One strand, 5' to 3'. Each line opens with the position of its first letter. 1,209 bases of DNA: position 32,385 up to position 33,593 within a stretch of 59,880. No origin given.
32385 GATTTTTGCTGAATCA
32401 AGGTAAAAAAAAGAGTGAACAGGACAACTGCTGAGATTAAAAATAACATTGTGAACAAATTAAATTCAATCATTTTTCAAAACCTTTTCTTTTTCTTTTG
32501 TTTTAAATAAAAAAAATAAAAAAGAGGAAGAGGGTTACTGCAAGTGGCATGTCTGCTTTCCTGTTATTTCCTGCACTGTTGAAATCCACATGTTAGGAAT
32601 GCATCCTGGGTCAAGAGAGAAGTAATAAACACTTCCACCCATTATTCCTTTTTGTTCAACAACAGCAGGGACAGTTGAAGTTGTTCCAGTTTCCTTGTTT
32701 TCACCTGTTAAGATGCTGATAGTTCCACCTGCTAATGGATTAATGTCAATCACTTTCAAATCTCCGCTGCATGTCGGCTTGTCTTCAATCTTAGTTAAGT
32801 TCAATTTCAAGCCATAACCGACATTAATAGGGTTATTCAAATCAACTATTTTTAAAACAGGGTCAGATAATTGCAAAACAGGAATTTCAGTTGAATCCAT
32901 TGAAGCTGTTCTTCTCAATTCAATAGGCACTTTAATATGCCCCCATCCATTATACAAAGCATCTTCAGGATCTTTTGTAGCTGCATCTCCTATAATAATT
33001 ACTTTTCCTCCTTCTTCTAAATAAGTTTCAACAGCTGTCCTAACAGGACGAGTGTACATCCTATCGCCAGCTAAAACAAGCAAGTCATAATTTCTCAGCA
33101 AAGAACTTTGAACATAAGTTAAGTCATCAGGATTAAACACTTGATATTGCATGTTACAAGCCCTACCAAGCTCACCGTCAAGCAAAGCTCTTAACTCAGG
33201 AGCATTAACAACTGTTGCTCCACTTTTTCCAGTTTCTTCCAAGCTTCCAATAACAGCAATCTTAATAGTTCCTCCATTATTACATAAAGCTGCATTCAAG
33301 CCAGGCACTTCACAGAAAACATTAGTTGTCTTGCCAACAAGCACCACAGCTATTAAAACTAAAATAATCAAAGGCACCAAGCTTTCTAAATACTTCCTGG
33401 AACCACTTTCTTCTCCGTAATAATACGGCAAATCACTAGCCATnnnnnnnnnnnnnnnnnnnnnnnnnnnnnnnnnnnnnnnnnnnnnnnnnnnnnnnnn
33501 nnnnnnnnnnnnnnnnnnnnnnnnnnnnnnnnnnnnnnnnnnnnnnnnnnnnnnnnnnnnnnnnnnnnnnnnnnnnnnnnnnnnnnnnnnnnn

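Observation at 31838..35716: Tandem triplet of signal-anchored 'YY - TM - C-x-x-P-G' paralogues: candidate undescribed cell-surface module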

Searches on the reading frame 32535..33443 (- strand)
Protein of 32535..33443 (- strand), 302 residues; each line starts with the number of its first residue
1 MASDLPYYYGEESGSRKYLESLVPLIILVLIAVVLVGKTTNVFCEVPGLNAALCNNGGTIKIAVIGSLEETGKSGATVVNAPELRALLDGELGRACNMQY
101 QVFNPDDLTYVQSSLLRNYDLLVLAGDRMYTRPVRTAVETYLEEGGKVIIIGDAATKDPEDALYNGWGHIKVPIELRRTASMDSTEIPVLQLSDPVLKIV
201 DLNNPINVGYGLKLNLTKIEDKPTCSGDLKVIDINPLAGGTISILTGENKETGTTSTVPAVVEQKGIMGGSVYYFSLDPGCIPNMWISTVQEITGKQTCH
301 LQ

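Call 3: search_protein_families(library=pfam, proteins=[window:32535-33443:-], max_evalue=10)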
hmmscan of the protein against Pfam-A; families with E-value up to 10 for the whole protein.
window:32535-33443:- (302 aa): 6 families
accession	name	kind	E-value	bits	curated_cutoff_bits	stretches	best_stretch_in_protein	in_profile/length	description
PF09822.16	ABC_transp_aux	-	5.6e-05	23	34.7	1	107-162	33-90/288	ABC-type uncharacterized transport system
PF22369.2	GLMA_2nd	-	0.00047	20.3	27.7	1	94-158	27-88/138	GLMA-like, second domain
PF06283.17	ThuA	-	0.0091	16.7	33.4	1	97-160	31-94/209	Trehalose utilisation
PF23355.1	IFT52_GIFT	-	0.016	14.7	27.2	1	92-151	21-79/246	IFT52 GIFT domain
PF01993.23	MTD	-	0.063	13.1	25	1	118-175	57-115/274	methylene-5,6,7,8-tetrahydromethanopterin dehydrogenase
PF08532.16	Glyco_hydro_42M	-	0.084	12.8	25.8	1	114-167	53-106/207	Beta-galactosidase trimerisation domain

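Call 4: search_protein_families(library=ncbifam, proteins=[window:32535-33443:-], max_evalue=10)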
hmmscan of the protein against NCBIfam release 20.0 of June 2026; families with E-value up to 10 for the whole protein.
window:32535-33443:- (302 aa): 3 families
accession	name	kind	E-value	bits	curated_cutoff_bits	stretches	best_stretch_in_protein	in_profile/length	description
NF009024.0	PRK12360.1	equivalog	0.04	13.2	387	1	129-169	100-138/281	4-hydroxy-3-methylbut-2-enyl diphosphate reductase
TIGR03521.1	GldG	equivalog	0.24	10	389.85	1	114-168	230-284/552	gliding motility-associated ABC transporter substrate-binding protein GldG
NF041013.1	T4P_ComGE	equivalog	0.34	11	49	1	19-42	9-32/83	competence type IV pilus minor pilin ComGE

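Call 11: find_homologous_proteins(query=window:32535-33443:-, max_evalue=0.001)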
Query window:32535-33443:- (302 aa): 16 proteins with E <= 0.001 among 4741 candidates.
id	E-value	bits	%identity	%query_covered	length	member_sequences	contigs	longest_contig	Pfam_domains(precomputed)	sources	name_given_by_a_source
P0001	3.8e-197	671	100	100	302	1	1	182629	-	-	-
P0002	4.6e-171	586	87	98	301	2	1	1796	-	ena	-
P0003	7.4e-167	572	84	99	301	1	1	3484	-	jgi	-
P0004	4.8e-158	543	80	99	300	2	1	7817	PF09822.17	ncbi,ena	-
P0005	2.3e-151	521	77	99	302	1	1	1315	-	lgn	-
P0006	4.3e-120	418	63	99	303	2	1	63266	-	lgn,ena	-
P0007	1.1e-117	411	64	98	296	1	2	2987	-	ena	-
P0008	2.4e-116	406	62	98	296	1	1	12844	-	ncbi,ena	-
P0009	1.7e-114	400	63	98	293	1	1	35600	-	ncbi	-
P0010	7.0e-114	398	60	97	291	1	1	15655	-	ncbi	ncbi:MAG: hypothetical protein QXO69_01810 [archaeon]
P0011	1.2e-96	342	56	98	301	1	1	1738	-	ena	-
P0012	3.6e-89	317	50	98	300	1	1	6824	-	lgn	-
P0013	1.9e-70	256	45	97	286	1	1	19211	-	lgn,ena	-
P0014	1.4e-58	216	40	86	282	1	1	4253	-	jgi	-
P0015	1.9e-44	170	36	95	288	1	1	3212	-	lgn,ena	-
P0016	1.6e-42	164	35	95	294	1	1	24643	-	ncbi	-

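Call 12: find_encoding_contigs(protein=P0006, flank=8000, max_places=3)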
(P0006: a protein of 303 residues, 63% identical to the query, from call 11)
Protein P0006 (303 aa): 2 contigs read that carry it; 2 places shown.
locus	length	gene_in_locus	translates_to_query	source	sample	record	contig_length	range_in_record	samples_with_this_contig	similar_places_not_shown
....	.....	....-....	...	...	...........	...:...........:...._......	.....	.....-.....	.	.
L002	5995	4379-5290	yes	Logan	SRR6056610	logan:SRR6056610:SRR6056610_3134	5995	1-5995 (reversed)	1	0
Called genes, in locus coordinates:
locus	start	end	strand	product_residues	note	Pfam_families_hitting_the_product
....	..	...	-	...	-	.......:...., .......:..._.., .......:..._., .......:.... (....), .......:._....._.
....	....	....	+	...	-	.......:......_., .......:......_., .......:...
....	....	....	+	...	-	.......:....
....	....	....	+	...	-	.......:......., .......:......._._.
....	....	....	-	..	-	-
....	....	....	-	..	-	-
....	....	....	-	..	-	-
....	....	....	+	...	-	-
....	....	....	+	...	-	-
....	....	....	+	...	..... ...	-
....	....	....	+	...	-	-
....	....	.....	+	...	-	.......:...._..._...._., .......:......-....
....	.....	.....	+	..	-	-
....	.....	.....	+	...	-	-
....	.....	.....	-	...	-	-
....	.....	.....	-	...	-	-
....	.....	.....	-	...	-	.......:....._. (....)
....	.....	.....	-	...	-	-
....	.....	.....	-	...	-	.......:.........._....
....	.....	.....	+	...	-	-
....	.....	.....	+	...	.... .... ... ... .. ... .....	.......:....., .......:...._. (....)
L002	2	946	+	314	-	?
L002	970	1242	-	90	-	-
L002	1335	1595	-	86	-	-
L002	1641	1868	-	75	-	-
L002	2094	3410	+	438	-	-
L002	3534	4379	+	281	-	-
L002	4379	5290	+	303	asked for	-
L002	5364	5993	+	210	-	?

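Call 13: find_encoding_contigs(protein=P0016, flank=8000, max_places=3)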
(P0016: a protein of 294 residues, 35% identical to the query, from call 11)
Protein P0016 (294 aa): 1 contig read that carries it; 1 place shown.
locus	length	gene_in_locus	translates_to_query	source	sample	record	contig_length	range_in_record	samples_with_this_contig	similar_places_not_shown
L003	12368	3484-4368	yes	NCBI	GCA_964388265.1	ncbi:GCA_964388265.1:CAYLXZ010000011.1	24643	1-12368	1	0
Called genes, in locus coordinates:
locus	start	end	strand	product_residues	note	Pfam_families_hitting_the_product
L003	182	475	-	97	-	-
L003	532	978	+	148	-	PF06695:Sm_multidrug_ex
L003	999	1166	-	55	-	PF03911:Sec61_beta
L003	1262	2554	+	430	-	-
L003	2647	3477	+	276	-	-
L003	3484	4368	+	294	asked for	-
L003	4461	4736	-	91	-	PF05016:ParE_toxin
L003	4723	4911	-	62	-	PF24434:DUF7557 (weak)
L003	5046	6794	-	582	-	PF04675:DNA_ligase_A_N, PF01068:DNA_ligase_A_M, PF04679:DNA_ligase_A_C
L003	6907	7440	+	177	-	-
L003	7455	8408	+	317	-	PF04312:DUF460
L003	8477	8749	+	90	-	PF01918:Alba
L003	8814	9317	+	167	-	-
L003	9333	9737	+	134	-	PF01894:YjbQ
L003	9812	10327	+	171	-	-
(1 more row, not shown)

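Call 14: find_encoding_contigs(protein=P0013, flank=8000, max_places=3)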
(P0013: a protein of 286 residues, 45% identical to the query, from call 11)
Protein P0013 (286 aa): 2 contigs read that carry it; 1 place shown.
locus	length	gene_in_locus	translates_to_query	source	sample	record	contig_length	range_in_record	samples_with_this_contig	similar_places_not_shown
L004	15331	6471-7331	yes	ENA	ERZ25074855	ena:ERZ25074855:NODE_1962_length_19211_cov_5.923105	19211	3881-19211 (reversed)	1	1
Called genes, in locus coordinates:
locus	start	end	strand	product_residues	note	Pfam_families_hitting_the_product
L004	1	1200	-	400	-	?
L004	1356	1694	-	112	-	PF04430:DUF498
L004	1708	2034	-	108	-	-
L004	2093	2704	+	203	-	PF09335:VTT_dom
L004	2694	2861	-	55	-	PF03911:Sec61_beta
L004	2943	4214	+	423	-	PF13088:BNR_2 (faint)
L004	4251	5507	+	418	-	-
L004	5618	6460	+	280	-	-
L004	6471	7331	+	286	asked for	-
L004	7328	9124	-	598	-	PF04675:DNA_ligase_A_N, PF01068:DNA_ligase_A_M, PF04679:DNA_ligase_A_C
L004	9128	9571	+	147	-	PF04312:DUF460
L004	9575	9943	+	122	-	PF01918:Alba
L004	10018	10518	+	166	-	-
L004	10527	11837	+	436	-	PF01336:tRNA_anti-codon, PF00152:tRNA-synt_2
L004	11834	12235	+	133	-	PF01894:YjbQ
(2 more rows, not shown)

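Call 17: search_solved_structures(query=A1, max_evalue=10, show_alignments=2)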
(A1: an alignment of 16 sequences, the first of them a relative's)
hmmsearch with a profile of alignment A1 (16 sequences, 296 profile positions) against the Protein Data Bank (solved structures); distinct sequences matched with E-value up to 10: 1.
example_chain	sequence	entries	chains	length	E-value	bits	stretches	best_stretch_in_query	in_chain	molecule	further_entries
4jqs_A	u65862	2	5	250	0.13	14.5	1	101-158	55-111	hypothetical protein | Uncharacterized protein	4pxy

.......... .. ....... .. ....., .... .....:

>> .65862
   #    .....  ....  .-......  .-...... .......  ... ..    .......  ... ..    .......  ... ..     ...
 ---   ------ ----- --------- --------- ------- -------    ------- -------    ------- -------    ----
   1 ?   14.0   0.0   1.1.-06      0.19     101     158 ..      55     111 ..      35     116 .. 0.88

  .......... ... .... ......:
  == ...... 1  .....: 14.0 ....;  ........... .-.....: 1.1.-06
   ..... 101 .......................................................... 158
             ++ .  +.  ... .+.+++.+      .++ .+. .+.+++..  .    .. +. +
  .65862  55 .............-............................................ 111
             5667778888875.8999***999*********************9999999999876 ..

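Call 27: predict_structure(alignment_id=A1)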
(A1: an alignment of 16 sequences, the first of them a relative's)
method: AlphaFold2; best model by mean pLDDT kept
length: 302 residues; sequences in the alignment: 16
mean_pLDDT: 79.9   pTM: 0.77
mean pLDDT of the five models: 79.9, 79.4, 79.1, 78.5, 76.5
residues with pLDDT >= 90: 114; 70-90: 124; 50-70: 27; < 50: 37
segments of 3 or more residues with pLDDT < 50: 1-19, 37-41, 49-53, 181-183
pLDDT, mean of each block of 10 residues (from residue 1): 38 45 72 57 49 57 93 85 95 89 85 82 92 87 91 85 71 79 68 94 84 87 86 89 95 94 85 95 93 83 50
secondary structure, 60 per line:
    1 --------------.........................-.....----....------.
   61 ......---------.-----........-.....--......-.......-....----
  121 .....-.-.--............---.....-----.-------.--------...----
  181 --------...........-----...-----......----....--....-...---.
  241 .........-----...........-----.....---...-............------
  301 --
elements in order: H15-39 H41-45 H50-53 E60-66 H82-89 H91-95 E98-103 H105-111 H113-116 E121-125 H132-143 E147-151 E174-176 E189-199 E213-215 H223-226 E229-232 E234-236 E240-249 E255-265 E271-275 H283-294
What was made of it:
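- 32535..33443 (-): g3: 302-aa paralogue. N-tail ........, TM at residues ~20-38 with invariant residues on one helix face, C44-E-V-P-G...C54, elbow IIGDAAT, C-terminal strand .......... GGAGG lies 8 nt upstream, and the start overlaps the g2 stop (TAATG). AF2 pLDDT 79.9 (call 27).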

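Call 29: fold_search(model_id=the predicted structure, library=pdb)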
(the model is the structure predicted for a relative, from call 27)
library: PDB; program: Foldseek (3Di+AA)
matches with E <= 10: 973; with E <= 0.001: 89
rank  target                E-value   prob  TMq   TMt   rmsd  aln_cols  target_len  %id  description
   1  5e9a_A                4.1e-07  1.00  0.47  0.23   5.1       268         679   14  Crystal structure analysis of the cold-adamped beta-galactosidase from Rahnella sp. R3 (released 2016-10-26)
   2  5e9a_B                9.9e-07  1.00  0.48  0.23   4.9       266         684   15  Crystal structure analysis of the cold-adamped beta-galactosidase from Rahnella sp. R3 (released 2016-10-26)
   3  3tts_A                1.5e-06  1.00  0.45  0.22   7.4       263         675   14  Crystal structure of beta-galactosidase from Bacillus circulans sp. alkalophilus (released 2012-03-21)
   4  5fmr_A                1.5e-06  1.00  0.39  0.47   8.7       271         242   12  crIFT52 N-terminal domain (released 2016-03-09)
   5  5fms_B                2.1e-06  1.00  0.41  0.52   8.5       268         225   13  mmIFT52 N-terminal domain (released 2016-03-09)
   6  5fms_A                2.5e-06  1.00  0.43  0.54   8.1       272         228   15  mmIFT52 N-terminal domain (released 2016-03-09)
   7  4jqs_A                5.6e-06  1.00  0.48  0.58   5.1       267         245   12  Crystal structure of a Putative thua-like protein (BACUNI_01602) from Bacteroides uniformis ATCC 8492 at 2.30 A resolu (released 2013-05-08)
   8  7vkz_A                5.6e-06  1.00  0.42  0.20   6.8       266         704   12  The complex structure of beta-1,2-glucosyltransferase from Ignavibacterium album with 1-Deoxynojirimycin (released 2022-03-09)
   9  7x87_B                6.0e-06  1.00  0.41  0.20   6.9       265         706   12  The complex structure of beta-1,2-glucosyltransferase from Ignavibacterium album with sophotetraose observed as sophor (released 2022-04-20)
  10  7vkx_A                7.2e-06  1.00  0.43  0.21   6.4       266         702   13  The complex structure of beta-1,2-glucosyltransferase from Ignavibacterium album with glucose (released 2022-03-09)
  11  6lvw                  7.6e-06  1.00  0.46  0.22   4.8       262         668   16  Polyextremophilic Beta-galactosidase from the Antarctic haloarchaeon Halorubrum lacusprofundi (released 2020-10-28)
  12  7vky_B                7.6e-06  1.00  0.43  0.21   6.8       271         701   12  The complex structure of beta-1,2-glucosyltransferase from Ignavibacterium album with sophorose (released 2022-03-09)
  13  7x87_A                8.1e-06  1.00  0.42  0.20   6.8       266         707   12  The complex structure of beta-1,2-glucosyltransferase from Ignavibacterium album with sophotetraose observed as sophor (released 2022-04-20)
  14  8ibt_A                8.6e-06  1.00  0.48  0.23  12.0       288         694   16  Crystal structure of GH42 beta-galactosidase BiBga42A from Bifidobacterium longum subspecies infantis E318S mutant in  (released 2023-06-07)
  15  4e5v_B                9.2e-06  1.00  0.49  0.52   7.1       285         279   13  Crystal structure of a Putative thua-like protein (PARMER_02418) from Parabacteroides merdae ATCC 43184 at 1.75 A reso (released 2012-04-04)
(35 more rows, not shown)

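Call 41: search_protein_representatives(alignment_id=A2)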
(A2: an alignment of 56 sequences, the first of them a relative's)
Query: 56 sequences, 310 profile positions. Proteins with E-value up to 0.001 (for the whole library): 404; up to 1e-10: 298; up to 1e-30: 161. The best 150 are listed.
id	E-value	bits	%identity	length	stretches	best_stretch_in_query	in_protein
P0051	1.3e-94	333.2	-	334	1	7-310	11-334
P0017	5.9e-90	318.0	-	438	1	1-309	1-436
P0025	4.4e-85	302.0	-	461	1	11-310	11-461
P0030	6.8e-85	301.4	-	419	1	11-309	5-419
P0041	3.9e-84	298.9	-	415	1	8-310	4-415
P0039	7.9e-81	288.0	-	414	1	8-308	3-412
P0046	1.1e-79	284.2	-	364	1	13-309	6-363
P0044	4.0e-77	275.8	-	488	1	7-309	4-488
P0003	7.8e-77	274.9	-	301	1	1-309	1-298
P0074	3.3e-76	272.8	-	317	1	5-308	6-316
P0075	4.7e-76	272.3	-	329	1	10-308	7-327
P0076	8.5e-75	268.2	-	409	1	8-309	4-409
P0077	1.2e-74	267.7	-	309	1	12-308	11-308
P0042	2.2e-73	263.6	-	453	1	9-309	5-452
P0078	8.4e-73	261.6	-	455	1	9-309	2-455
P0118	4.9e-54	200.0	-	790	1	10-233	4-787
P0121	2.6e-53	197.6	-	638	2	9-211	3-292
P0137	6.4e-49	183.2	-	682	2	8-202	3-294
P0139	7.0e-49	183.1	-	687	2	8-197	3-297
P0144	1.5e-47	178.7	-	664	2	8-195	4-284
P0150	7.7e-47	176.4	-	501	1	8-304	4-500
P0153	4.1e-46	174.0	-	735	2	8-215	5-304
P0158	1.6e-44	168.8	-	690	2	8-259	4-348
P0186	4.6e-39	150.8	-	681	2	7-255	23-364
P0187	4.7e-39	150.8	-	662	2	8-238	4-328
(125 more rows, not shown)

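Call 43: search_protein_families(library=pfam, alignment_id=A2, max_evalue=0.01)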
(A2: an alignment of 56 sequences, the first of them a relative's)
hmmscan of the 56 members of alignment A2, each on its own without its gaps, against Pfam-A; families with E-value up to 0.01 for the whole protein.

A. member 1, P0001 (302 aa): 3 families
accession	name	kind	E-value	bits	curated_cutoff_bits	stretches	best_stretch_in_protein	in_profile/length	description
PF09822.16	ABC_transp_aux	-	5.6e-05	23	34.7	1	107-162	33-90/288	ABC-type uncharacterized transport system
PF22369.2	GLMA_2nd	-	0.00047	20.3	27.7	1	94-158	27-88/138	GLMA-like, second domain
PF06283.17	ThuA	-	0.0091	16.7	33.4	0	97-160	31-94/209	Trehalose utilisation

B. families by the number of members that match (of 56 scanned): 5 families
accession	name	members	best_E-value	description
PF09822.16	ABC_transp_aux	34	3.1e-07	ABC-type uncharacterized transport system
PF22369.2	GLMA_2nd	9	0.00016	GLMA-like, second domain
PF06283.17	ThuA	8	0.00013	Trehalose utilisation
PF01380.27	SIS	2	0.0047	SIS domain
PF14258.12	DUF4350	1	0.0093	Domain of unknown function (DUF4350)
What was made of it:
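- On GldG / ABC_transp_aux (PF09822, TIGR03521): 34/56 family members hit the Pfam model at E<=0.01, best E 3.1e-07; no bit scores were listed for the 56 (call 43).
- On ThuA (PF06283): 8/56 members hit at E<=0.01 (call 43).
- On DUF4350 / arCOG01314: 1/56 members matches at E<=0.01 (call 43).
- Closest known: GIFT-domain proteins: GldG. Same: ABC_transp_aux is the commonest Pfam hit (call 43).
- Closest known: arCOG01314 / DUF4350. Different: Only 1/56 members touches the DUF4350 model at E<=0.01 (call 43).
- No catalytic family reaches significance (calls 3, 4, 43). ABC_transp_aux (GldG) is the most frequent Pfam match: 34/56 members at E<=0.01, best 3.1e-07 (call 43). All matches are below the curated cut-off and cover only the beta3-alpha3-beta4 element (calls 3, 43).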
